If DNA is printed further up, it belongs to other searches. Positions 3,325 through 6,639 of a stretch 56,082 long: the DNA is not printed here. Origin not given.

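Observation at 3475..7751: Upf1/DNA2-like SF1B helicase with novel N-terminal domain, translationally coupled to an unknown wHTH/Pro-rich protein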

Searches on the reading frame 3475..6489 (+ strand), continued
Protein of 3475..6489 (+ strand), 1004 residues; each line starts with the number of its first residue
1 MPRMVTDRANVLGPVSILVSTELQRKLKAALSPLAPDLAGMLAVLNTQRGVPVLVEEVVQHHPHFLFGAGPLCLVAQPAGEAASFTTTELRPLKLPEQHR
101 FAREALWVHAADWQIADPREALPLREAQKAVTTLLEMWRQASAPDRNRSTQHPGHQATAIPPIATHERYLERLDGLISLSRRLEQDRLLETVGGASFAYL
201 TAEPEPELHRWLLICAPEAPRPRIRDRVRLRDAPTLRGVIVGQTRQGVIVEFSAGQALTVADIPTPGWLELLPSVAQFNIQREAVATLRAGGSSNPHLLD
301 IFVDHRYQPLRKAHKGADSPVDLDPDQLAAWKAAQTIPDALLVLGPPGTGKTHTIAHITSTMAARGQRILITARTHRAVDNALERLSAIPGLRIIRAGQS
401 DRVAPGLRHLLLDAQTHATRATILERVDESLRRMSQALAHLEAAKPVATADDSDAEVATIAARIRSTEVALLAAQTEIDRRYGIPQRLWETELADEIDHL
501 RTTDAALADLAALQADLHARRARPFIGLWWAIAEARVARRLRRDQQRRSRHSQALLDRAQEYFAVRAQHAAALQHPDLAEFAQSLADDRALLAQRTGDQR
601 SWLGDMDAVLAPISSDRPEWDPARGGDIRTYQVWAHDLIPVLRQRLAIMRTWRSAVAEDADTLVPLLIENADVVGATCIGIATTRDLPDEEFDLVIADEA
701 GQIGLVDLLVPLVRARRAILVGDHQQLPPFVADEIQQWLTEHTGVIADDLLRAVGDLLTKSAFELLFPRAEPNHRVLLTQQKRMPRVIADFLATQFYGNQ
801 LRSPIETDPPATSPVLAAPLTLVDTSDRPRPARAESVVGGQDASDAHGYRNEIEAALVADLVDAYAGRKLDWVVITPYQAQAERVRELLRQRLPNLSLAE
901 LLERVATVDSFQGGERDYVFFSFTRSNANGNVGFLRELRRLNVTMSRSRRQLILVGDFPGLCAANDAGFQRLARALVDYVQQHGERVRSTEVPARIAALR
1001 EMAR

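Call 53: search_protein_families(library=padloc, proteins=[L012:7998-9470:+, L011:7958-9355:+, L012:4549-8001:+, L011:4558-7971:+, L013:8171-9445:+], max_evalue=0.001)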
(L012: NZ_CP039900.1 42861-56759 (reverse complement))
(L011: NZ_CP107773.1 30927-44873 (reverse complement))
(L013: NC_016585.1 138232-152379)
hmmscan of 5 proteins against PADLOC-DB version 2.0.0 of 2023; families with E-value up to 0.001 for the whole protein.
L012:7998-9470:+ (490 aa): 2 families
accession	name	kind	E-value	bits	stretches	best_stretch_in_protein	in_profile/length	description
PDLC03922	MkoB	-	1.7e-37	128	1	20-441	3-406/610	-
PDLC03923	MkoB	-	9.8e-09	32.6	1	25-118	15-105/454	-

L011:7958-9355:+ (465 aa): 5 families
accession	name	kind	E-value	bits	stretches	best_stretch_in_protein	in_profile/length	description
PDLC03922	MkoB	-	3.3e-77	259.1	2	25-405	4-394/610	-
PDLC03924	MkoC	-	1.7e-16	57.5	1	317-451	989-1124/1136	-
PDLC03923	MkoB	-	6.5e-07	26.6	1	23-88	9-75/454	-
PDLC02614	DrmC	-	3.4e-06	24.9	1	324-428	25-123/153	DrmC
PDLC02901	DpdK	-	0.0003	18.5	0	356-424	74-137/173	DpdK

L012:4549-8001:+ (1150 aa): 39 families (the best 25 are shown)
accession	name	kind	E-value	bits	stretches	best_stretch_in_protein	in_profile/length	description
PDLC03920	MkoA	-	8.5e-220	731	1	10-1146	5-1107/1112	-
PDLC03921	MkoA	-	5.4e-112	373.7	1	415-1142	857-1591/1607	-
PDLC04042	PD-T4-6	-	3.1e-34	117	1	10-270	5-276/292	-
PDLC03924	MkoC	-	2e-32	110.3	3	961-1126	791-952/1136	-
PDLC04138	mad6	-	2e-27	94.4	1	6-191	43-227/659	mads_6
PDLC04057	PD-T4-6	-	3.9e-27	93.3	1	10-167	4-160/443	-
PDLC04053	PD-T4-6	-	1.7e-26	91.4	1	15-271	10-276/311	-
PDLC04060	PD-T4-6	-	3e-26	90.4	1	10-165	4-158/486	-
PDLC04043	PD-T4-6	-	7.2e-25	85.9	1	8-217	9-215/452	-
PDLC04061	PD-T4-6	-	2.6e-24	84.6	1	8-164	10-169/510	-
PDLC04054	PD-T4-6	-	2.8e-24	84.2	1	16-268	12-275/347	-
PDLC04048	PD-T4-6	-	4.2e-24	83.6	1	11-166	7-162/354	-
PDLC04047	PD-T4-6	-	7.8e-22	75.8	1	14-162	10-158/327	-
PDLC04039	PD-T4-6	-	8.3e-19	65.9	1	11-217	12-213/458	-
PDLC04041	PD-T4-6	-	9.6e-18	62.6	1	15-176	29-193/443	-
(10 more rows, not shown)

L011:4558-7971:+ (1137 aa): 49 families (the best 25 are shown)
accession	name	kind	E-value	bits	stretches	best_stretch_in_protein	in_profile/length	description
PDLC03920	MkoA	-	2.2e-235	782.6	1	2-1133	7-1108/1112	-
PDLC03921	MkoA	-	2e-115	385.1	2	516-1131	968-1596/1607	-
PDLC04138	mad6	-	1.3e-35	121.5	1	15-248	61-308/659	mads_6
PDLC04042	PD-T4-6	-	8.8e-35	118.8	1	15-208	19-213/292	-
PDLC04054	PD-T4-6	-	7.7e-34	115.6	1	15-205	20-211/347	-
PDLC03924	MkoC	-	1.2e-32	111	2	844-1134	671-973/1136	-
PDLC04061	PD-T4-6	-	1e-31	109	1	15-203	26-219/510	-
PDLC04053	PD-T4-6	-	1.4e-29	101.6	1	15-253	19-270/311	-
PDLC04057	PD-T4-6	-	6.9e-29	99.1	1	15-203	18-206/443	-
PDLC04048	PD-T4-6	-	3.1e-28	97.2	1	2-203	8-208/354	-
PDLC04060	PD-T4-6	-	1.5e-27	94.6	1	2-201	6-203/486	-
PDLC04047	PD-T4-6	-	4.9e-26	89.6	1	15-203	20-208/327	-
PDLC04043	PD-T4-6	-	1.3e-25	88.4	1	14-203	24-213/452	-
PDLC04040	PD-T4-6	-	1.3e-24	84.9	1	15-203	4-201/547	-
PDLC04052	PD-T4-6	-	3.9e-24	83.7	1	15-203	19-212/496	-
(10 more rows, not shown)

L013:8171-9445:+ (425 aa): 1 family
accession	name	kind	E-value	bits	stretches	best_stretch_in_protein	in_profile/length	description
PDLC03922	MkoB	-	9.5e-08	29.7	1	34-150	7-132/610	-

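Call 58: find_related_loci(query=A4, collection=genome_contigs, flank=6000)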
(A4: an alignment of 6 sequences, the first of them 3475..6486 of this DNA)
Query A4 (1004 aa) in genome_contigs; peptide patterns used: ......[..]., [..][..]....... (x = any residue, [..] = any of these).
600 stretches matched a pattern (row limit reached: there are more); 523 encode a relative of the query (tblastn E <= 1e-3); the best 80 are kept; 80 distinct loci.
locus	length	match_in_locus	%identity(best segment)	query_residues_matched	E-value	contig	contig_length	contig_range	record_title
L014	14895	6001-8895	32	51-997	4e-113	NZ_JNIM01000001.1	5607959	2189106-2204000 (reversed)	Thermogemmatispora carboxidivorans strain PM5 N688DRAFT_scf7180000000002_quiver_dupTrim_7460.1_C, whole genome shotgun s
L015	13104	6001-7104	45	619-1000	4e-81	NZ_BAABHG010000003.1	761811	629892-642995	Amycolatopsis samaneae strain JCM 17934 sequence03, whole genome shotgun sequence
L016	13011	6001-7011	47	648-997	2e-80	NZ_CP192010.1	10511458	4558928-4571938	Dactylosporangium sp. CA-052675 chromosome, complete genome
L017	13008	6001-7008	44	639-985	4e-74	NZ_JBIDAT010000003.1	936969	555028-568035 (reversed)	Streptomyces sp. NPDC048172 NPDC048172_372_H1.ctg-0003, whole genome shotgun sequence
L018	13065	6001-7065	42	621-985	2e-72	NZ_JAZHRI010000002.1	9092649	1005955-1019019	Streptomyces sp. LN549 contig_1, whole genome shotgun sequence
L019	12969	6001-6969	44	639-972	5e-71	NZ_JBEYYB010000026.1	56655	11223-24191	Streptomyces sp. NPDC046821 NPDC046821_73_D2.ctg-0026, whole genome shotgun sequence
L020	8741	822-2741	28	327-964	2e-65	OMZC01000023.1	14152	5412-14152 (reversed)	uncultured gamma proteobacterium isolate hRUG862 genome assembly, contig: NODE_5941_length_14152_cov_11.0681, whole geno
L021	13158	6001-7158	37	612-987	9e-57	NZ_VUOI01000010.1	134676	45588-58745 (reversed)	Azospirillum sp. INR13 pad16_BEN4355A3_BEN4355A3P4P.16, whole genome shotgun sequence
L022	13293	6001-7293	36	323-989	1e-37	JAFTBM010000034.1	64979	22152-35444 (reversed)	MAG: Bacteroidales bacterium isolate RGIG3667 Goat_Rumen.Co__c1710908, whole genome shotgun sequence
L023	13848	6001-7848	33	271-983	4e-37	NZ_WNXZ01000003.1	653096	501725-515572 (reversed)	Pseudactinotalea terrae strain KACC 16542 Scaffold3_1, whole genome shotgun sequence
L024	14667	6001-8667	30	197-956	3e-36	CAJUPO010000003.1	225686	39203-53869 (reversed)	MAG TPA_asm: uncultured Oscillospiraceae bacterium isolate MGBC164932 genome assembly, contig: MGBC164932.3, whole genom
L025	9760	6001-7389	32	281-956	3e-35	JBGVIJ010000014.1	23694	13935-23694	MAG: Phascolarctobacterium sp. isolate fecal_MAG_322 fecal_MAG_322_contig_0014, whole genome shotgun sequence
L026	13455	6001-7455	31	326-955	5e-35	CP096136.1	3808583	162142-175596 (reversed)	MAG: Flavobacterium sp. JAD_PAG50586_2 chromosome, complete genome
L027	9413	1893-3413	30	309-961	3e-34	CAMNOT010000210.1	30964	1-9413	MAG: uncultured Clostridia bacterium isolate SRR873599_bin.74_metaWRAP_v1.3_MAG genome assembly, contig: ERZ1756080.2872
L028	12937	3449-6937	33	263-962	4e-34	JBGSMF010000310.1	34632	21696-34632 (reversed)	MAG: Thermoflexales bacterium isolate JTS-AC224 k141_81463, whole genome shotgun sequence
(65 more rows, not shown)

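Call 63: search_protein_families(library=pfam, proteins=[L017:2371-4089:+, L014:4276-5832:+, L018:8372-8896:+, L015:3730-7104:+, L016:3273-8204:+, L013:9445-10713:+, L013:4951-8178:+, L015:8445-10298:+, L013:2264-4312:+, L014:10638-10946:+], max_evalue=0.001)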
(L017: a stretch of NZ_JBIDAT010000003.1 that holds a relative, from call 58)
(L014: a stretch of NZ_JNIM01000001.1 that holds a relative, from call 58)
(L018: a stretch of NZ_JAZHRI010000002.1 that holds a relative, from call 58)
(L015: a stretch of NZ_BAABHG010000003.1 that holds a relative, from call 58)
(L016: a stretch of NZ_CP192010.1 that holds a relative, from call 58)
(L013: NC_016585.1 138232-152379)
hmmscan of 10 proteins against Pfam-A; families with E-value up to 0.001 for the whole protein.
L017:2371-4089:+ (573 aa): 2 families
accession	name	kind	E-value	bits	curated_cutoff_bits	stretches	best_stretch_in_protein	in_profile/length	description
PF01048.26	PNP_UDP_1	-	6.7e-27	94.8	25.1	1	10-251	1-233/233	Phosphorylase superfamily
PF00069.31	Pkinase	-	0.00019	21.3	31.7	1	423-514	102-197/263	Protein kinase domain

L014:4276-5832:+ (519 aa): 2 families
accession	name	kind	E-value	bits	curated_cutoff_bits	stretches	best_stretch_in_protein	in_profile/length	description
PF13365.12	Trypsin_2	-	5.3e-14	53.6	27.6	1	26-177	1-144/144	Trypsin-like peptidase domain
PF00069.31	Pkinase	-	2.2e-08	34.3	31.7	1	301-462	42-196/263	Protein kinase domain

L018:8372-8896:+ (175 aa): 0 families

L015:3730-7104:+ (1125 aa): 5 families
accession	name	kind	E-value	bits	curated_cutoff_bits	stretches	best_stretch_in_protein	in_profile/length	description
PF13086.12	AAA_11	-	4.8e-36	125.3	27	2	796-871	178-254/257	AAA domain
PF13087.12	AAA_12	-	4.8e-36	124.6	27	1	893-1083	3-194/195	AAA domain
PF13604.12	AAA_30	-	1.5e-12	48.1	27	1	461-521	2-61/191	AAA domain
PF13245.12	AAA_19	-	2.1e-10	41.3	25.1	1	476-522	11-57/134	AAA domain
PF01443.25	Viral_helicase1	-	3.5e-05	24.2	21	0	826-868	54-98/228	Viral superfamily 1 RNA helicase core domain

L016:3273-8204:+ (1644 aa): 0 families

L013:9445-10713:+ (423 aa): 0 families

L013:4951-8178:+ (1076 aa): 9 families
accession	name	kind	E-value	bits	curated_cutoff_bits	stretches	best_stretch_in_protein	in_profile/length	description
PF13086.12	AAA_11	-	6.9e-42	144.4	27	1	420-808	5-255/257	AAA domain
PF13087.12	AAA_12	-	2.3e-37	128.9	27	1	827-1033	2-194/195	AAA domain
PF13245.12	AAA_19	-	1.6e-15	57.9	25.1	1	421-806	1-132/134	AAA domain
PF13604.12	AAA_30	-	7.3e-15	55.6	27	1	419-538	4-112/191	AAA domain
PF00580.27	UvrD-helicase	-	2.2e-06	28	23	1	421-491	5-69/271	UvrD/REP helicase N-terminal domain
PF01443.25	Viral_helicase1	-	2.7e-05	24.6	21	0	436-463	2-22/228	Viral superfamily 1 RNA helicase core domain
PF13191.12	AAA_16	-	3e-05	25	32.6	1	427-570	19-124/167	AAA ATPase domain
PF25199.1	nSTAND_NTPase5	-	0.0001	22.6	34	1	427-479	36-89/145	Novel STAND NTPase 5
PF09848.15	SLFN-g3_helicase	-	0.00066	19.5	24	0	433-484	2-55/354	Schlafen group 3, DNA/RNA helicase domain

L015:8445-10298:+ (618 aa): 0 families

L013:2264-4312:+ (683 aa): 2 families
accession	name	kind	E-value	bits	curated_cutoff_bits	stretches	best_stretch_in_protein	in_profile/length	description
PF00069.31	Pkinase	-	1.3e-09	38.3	31.7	1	451-675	27-257/263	Protein kinase domain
PF07714.23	PK_Tyr_Ser-Thr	-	9.7e-09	35.3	23.1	1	458-634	33-214/258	Protein tyrosine and serine/threonine kinase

L014:10638-10946:+ (103 aa): 0 families

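Call 82: list_cluster_members(proteins=[P0001, window:3475-6486:+, window:3484-6486:+, P0009, P0018])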
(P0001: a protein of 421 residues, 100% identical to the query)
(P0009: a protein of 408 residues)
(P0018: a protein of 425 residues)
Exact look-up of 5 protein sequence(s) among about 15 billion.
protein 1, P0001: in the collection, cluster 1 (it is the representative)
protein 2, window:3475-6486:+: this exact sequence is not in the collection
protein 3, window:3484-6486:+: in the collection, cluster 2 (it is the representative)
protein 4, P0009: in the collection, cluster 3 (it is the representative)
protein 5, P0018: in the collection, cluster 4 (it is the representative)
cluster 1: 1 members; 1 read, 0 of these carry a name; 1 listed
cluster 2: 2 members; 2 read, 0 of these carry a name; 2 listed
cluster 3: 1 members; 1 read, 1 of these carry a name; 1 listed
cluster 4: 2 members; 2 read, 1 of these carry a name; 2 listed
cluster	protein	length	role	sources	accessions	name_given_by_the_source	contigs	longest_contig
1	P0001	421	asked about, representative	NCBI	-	-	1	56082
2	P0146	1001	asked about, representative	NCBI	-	-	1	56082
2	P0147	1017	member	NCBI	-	-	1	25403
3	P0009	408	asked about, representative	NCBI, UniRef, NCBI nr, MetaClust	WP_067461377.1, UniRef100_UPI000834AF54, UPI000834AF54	hypothetical protein [Actinomadura macra] | hypothetical protein n=1 Tax=Actinomadura macra TaxID=46164 RepID=UPI000834AF54 | status=active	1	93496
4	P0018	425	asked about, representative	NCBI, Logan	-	-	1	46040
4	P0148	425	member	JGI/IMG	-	hypothetical protein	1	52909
